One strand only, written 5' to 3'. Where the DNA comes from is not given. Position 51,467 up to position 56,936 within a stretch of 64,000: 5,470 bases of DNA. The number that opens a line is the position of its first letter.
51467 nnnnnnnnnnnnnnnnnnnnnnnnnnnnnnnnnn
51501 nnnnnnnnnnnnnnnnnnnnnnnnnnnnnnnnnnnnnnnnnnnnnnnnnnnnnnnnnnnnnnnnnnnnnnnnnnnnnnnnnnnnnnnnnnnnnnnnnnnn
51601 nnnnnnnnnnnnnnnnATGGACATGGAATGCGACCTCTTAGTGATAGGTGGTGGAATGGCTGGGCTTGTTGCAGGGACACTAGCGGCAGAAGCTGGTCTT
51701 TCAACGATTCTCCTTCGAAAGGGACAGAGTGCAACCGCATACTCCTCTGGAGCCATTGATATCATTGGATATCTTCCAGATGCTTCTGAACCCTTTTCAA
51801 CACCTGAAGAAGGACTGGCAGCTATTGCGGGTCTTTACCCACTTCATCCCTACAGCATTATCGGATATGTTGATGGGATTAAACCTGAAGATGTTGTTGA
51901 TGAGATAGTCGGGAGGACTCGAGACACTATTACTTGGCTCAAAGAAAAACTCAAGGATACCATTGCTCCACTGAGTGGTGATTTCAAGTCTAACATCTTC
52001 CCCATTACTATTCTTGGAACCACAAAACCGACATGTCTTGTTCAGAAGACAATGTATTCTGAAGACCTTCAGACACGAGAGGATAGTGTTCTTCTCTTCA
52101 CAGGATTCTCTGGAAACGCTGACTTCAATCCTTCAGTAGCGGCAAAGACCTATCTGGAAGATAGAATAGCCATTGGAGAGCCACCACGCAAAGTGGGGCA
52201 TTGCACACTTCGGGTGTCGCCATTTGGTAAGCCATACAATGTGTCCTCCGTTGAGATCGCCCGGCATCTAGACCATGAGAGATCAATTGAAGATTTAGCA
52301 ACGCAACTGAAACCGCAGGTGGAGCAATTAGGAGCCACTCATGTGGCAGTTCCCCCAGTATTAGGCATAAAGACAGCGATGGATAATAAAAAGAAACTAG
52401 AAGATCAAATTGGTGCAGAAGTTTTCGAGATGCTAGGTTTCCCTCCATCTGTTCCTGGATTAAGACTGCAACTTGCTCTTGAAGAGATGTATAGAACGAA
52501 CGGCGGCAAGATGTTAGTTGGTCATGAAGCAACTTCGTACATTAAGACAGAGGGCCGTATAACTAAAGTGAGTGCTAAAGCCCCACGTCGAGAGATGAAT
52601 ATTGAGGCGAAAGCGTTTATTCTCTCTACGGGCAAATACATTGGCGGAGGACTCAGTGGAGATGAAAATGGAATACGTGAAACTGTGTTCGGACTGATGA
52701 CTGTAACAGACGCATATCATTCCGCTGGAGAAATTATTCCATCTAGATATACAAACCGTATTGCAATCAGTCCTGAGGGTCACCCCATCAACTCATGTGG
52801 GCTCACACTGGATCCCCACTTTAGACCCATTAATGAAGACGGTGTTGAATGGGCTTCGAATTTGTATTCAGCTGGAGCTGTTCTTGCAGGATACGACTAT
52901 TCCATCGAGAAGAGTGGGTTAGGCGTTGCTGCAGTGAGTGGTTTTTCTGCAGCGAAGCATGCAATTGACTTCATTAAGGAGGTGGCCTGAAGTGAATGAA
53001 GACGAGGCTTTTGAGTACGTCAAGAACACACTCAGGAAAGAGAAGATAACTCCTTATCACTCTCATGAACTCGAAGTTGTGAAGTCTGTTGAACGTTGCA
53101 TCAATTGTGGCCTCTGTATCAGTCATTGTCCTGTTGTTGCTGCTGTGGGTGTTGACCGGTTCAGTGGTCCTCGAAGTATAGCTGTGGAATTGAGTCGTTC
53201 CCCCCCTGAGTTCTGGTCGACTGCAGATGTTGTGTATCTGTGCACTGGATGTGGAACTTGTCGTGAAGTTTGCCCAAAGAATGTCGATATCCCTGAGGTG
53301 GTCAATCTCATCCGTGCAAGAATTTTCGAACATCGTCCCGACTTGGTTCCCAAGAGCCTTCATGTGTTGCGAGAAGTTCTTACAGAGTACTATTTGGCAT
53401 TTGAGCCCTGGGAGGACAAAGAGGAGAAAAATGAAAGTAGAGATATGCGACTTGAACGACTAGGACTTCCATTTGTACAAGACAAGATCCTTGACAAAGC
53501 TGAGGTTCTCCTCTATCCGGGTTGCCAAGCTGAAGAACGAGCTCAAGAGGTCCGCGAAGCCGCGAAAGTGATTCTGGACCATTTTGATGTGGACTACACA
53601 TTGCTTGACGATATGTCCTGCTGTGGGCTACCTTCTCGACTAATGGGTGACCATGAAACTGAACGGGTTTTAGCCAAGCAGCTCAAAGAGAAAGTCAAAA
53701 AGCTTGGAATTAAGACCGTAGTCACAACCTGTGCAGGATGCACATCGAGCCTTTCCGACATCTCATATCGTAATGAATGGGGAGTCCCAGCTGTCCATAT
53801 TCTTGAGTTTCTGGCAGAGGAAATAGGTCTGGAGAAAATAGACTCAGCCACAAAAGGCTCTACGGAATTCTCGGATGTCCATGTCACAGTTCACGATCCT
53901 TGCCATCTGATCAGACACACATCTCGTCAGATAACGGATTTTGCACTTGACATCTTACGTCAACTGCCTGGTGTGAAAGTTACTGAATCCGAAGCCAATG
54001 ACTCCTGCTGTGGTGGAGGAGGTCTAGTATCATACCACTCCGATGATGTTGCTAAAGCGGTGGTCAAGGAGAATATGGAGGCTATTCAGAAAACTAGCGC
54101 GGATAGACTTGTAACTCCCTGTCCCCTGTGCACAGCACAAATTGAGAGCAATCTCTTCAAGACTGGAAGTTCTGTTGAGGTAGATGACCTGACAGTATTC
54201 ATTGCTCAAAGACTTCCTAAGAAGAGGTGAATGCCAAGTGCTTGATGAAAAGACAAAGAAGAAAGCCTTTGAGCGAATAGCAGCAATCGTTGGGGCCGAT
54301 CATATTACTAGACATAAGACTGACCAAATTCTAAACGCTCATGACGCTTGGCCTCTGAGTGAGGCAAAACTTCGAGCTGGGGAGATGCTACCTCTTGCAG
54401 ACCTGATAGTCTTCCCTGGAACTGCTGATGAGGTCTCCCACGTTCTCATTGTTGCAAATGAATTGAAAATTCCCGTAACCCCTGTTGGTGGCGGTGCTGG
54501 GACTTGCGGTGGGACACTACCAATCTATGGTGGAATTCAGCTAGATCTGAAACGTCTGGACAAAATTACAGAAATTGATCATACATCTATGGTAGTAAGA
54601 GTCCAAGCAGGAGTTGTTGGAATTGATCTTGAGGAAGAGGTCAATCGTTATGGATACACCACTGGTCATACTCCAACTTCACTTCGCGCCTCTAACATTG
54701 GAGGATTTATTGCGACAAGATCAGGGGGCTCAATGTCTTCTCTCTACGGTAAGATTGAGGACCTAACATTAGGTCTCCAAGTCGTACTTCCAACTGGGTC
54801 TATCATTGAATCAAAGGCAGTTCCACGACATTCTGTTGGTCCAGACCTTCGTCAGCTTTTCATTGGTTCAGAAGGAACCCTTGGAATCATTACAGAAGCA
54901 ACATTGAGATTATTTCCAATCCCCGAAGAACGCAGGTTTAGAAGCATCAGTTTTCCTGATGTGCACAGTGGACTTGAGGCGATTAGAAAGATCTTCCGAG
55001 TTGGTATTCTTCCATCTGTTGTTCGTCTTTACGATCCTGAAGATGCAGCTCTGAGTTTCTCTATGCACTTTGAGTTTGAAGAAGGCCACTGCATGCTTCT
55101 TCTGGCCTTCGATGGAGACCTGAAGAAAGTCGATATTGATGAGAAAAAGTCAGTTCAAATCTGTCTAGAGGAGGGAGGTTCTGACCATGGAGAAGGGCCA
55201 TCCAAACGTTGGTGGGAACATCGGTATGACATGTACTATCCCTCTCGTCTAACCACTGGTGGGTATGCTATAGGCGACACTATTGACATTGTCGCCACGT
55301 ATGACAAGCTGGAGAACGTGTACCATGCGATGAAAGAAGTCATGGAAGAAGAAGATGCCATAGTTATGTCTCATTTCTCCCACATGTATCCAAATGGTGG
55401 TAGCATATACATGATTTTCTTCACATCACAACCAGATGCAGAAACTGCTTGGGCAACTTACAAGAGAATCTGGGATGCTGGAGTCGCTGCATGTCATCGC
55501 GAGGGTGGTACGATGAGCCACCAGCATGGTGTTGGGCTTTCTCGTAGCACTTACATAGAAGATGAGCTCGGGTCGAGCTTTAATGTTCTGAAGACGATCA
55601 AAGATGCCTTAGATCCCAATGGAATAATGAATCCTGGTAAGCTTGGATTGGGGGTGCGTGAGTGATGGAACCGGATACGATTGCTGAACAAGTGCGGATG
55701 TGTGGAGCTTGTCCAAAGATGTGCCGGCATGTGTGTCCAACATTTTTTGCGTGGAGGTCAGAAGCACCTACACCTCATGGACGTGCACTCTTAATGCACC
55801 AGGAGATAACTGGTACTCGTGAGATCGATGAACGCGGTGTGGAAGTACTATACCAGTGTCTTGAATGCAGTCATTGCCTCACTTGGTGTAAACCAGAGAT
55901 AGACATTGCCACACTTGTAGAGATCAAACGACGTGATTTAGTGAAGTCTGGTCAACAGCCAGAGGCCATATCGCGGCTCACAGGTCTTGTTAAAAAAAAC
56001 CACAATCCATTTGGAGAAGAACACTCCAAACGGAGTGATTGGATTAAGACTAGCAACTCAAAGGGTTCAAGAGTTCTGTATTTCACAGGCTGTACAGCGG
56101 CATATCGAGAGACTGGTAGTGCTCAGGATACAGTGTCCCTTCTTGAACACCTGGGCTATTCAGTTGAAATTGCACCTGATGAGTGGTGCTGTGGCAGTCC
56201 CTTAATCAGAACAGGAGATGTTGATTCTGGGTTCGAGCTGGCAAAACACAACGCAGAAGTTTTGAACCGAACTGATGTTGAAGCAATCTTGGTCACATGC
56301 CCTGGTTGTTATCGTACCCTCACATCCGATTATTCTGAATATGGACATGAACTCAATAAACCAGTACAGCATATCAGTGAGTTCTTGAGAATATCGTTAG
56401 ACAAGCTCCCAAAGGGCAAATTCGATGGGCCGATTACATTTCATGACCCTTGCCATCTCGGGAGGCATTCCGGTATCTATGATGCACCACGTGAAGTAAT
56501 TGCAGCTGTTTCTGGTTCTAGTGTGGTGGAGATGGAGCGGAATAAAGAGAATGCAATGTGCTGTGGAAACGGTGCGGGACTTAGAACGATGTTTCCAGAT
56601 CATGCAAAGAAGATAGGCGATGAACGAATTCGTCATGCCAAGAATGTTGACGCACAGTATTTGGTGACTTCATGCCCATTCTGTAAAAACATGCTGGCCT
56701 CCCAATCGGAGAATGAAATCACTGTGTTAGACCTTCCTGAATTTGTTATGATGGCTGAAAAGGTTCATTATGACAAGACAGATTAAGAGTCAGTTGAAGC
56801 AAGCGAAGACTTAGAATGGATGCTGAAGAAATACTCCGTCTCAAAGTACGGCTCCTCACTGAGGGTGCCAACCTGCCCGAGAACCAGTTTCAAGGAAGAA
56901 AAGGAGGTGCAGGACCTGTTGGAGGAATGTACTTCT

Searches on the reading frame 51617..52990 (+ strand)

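Call 11: search_protein_families(library=pfam, proteins=[window:51617-52990:+], max_evalue=0.0001)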
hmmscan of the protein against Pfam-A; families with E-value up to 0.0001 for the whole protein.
window:51617-52990:+ (457 aa): 3 families
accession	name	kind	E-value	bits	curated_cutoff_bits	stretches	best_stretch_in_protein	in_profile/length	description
PF00890.30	FAD_binding_2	-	2.2e-29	103.3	20.4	1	6-435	1-412/414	FAD binding domain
PF12831.13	FAD_oxidored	-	6e-09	36.1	27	0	6-36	1-31/416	FAD dependent oxidoreductase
PF01266.30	DAO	-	1.8e-08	34.8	27.9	0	6-50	1-46/353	FAD dependent oxidoreductase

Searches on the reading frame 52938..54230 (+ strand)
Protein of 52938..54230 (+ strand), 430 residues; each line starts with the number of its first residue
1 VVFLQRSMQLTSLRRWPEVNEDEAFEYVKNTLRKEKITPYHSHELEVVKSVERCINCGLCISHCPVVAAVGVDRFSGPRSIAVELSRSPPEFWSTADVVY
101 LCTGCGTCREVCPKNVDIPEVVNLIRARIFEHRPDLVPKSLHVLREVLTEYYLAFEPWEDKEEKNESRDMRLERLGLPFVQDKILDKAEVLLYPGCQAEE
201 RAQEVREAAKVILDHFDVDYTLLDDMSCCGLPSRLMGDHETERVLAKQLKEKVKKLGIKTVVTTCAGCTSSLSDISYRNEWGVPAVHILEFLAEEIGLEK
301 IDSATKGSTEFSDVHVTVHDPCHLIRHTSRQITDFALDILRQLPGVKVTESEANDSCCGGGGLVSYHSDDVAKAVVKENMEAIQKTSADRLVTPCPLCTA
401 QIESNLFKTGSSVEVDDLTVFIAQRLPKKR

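Call 11: search_protein_families(library=pfam, proteins=[window:52938-54230:+], max_evalue=0.0001)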
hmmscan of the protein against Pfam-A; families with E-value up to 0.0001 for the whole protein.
window:52938-54230:+ (430 aa): 11 families
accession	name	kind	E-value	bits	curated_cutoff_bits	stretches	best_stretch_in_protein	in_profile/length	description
PF02754.22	CCG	-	1e-31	109.3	20.6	2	316-402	1-84/85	Cysteine-rich domain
PF13183.11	Fer4_8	-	5.7e-14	52.8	27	1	51-116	2-68/68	4Fe-4S dicluster domain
PF00037.32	Fer4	-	1.4e-09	37.8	21.1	1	48-68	2-22/24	4Fe-4S binding domain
PF13534.11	Fer4_17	-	4.8e-09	37.1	22.2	1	53-117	1-61/61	4Fe-4S dicluster domain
PF13187.11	Fer4_9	-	5.5e-08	33.2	27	0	102-118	2-18/52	4Fe-4S dicluster domain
PF13484.11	Fer4_16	-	1.6e-07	32.4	30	1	53-115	1-66/66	4Fe-4S double cluster binding domain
PF12838.12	Fer4_7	-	6.2e-07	30.2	27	1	53-116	1-52/52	4Fe-4S dicluster domain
PF13237.11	Fer4_10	-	1.7e-06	28.3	25.5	1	47-113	2-53/53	4Fe-4S dicluster domain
PF12797.12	Fer4_2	-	2.8e-06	27.4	24.5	0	50-66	6-22/22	4Fe-4S binding domain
PF17179.9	Fer4_22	-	5.5e-05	24.4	27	0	99-115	78-94/95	4Fe-4S dicluster domain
PF14691.11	Fer4_20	-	5.9e-05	23.3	25.8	0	102-132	24-56/113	Dihydroprymidine dehydrogenase domain II, 4Fe-4S cluster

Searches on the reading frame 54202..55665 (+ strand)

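Call 11: search_protein_families(library=pfam, proteins=[window:54202-55665:+], max_evalue=0.0001)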
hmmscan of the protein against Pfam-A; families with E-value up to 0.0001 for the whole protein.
window:54202-55665:+ (487 aa): 2 families
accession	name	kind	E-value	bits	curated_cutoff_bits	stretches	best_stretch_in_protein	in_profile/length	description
PF02913.24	FAD-oxidase_C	-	6.7e-39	134.5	21.2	1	240-481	1-248/248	FAD linked oxidases, C-terminal domain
PF01565.28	FAD_binding_4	-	5.7e-36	123.7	26.4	1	67-203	2-137/139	FAD binding domain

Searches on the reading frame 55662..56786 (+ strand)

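Call 11: search_protein_families(library=pfam, proteins=[window:55662-56786:+], max_evalue=0.0001)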
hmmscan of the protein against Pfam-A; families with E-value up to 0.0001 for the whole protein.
window:55662-56786:+ (374 aa): 1 family
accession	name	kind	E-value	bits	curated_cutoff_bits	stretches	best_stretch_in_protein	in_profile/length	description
PF02754.22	CCG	-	3.8e-40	136.3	20.6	2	258-345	1-84/85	Cysteine-rich domain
